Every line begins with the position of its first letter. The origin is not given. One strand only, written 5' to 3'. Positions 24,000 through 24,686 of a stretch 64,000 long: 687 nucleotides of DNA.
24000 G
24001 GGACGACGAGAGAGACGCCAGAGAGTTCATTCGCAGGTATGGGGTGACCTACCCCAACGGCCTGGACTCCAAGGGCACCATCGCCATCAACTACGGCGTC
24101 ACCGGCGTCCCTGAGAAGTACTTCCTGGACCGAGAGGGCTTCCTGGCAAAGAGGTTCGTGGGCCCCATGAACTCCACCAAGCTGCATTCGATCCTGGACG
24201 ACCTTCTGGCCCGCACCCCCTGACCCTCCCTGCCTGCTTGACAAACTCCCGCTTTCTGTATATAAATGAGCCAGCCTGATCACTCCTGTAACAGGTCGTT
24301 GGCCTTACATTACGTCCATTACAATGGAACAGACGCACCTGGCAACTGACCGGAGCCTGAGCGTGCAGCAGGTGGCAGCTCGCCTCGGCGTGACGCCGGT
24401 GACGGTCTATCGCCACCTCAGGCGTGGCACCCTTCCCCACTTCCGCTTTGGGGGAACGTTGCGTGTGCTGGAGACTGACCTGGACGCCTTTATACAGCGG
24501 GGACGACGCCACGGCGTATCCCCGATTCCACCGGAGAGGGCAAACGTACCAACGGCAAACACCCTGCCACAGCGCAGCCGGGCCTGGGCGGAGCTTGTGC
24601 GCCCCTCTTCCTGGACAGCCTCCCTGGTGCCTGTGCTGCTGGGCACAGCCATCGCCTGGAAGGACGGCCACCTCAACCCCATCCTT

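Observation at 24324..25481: Excisionase-type HTH DNA-binding domain fused to a polytopic MenA-like prenyltransferase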

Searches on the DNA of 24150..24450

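Call 69: search_rna_families(source=window, start=24150, end=24450, threshold=evalue, max_evalue=1)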
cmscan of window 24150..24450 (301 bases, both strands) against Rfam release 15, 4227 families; matches with E-value up to 1: 0.
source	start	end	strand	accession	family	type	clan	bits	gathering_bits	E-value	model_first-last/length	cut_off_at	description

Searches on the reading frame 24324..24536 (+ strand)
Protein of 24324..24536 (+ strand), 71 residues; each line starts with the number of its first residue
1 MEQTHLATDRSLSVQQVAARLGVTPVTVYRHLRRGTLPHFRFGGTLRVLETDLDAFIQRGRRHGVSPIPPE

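Call 18: search_solved_structures(query=window:24324-24536:+, max_evalue=10, show_alignments=4)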
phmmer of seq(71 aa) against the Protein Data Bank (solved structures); distinct sequences matched with E-value up to 10: 3.
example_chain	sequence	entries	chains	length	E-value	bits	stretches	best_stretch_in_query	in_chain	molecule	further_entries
4j2n_A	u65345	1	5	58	0.078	16.9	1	12-53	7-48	Gp37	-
2hin_A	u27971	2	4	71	0.24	15.3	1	14-43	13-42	Repressor protein | Gp39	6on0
1uly_A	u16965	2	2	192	1.6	12.7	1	7-34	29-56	hypothetical protein PH1932 | hypothetical transcription regulator protein, PH1932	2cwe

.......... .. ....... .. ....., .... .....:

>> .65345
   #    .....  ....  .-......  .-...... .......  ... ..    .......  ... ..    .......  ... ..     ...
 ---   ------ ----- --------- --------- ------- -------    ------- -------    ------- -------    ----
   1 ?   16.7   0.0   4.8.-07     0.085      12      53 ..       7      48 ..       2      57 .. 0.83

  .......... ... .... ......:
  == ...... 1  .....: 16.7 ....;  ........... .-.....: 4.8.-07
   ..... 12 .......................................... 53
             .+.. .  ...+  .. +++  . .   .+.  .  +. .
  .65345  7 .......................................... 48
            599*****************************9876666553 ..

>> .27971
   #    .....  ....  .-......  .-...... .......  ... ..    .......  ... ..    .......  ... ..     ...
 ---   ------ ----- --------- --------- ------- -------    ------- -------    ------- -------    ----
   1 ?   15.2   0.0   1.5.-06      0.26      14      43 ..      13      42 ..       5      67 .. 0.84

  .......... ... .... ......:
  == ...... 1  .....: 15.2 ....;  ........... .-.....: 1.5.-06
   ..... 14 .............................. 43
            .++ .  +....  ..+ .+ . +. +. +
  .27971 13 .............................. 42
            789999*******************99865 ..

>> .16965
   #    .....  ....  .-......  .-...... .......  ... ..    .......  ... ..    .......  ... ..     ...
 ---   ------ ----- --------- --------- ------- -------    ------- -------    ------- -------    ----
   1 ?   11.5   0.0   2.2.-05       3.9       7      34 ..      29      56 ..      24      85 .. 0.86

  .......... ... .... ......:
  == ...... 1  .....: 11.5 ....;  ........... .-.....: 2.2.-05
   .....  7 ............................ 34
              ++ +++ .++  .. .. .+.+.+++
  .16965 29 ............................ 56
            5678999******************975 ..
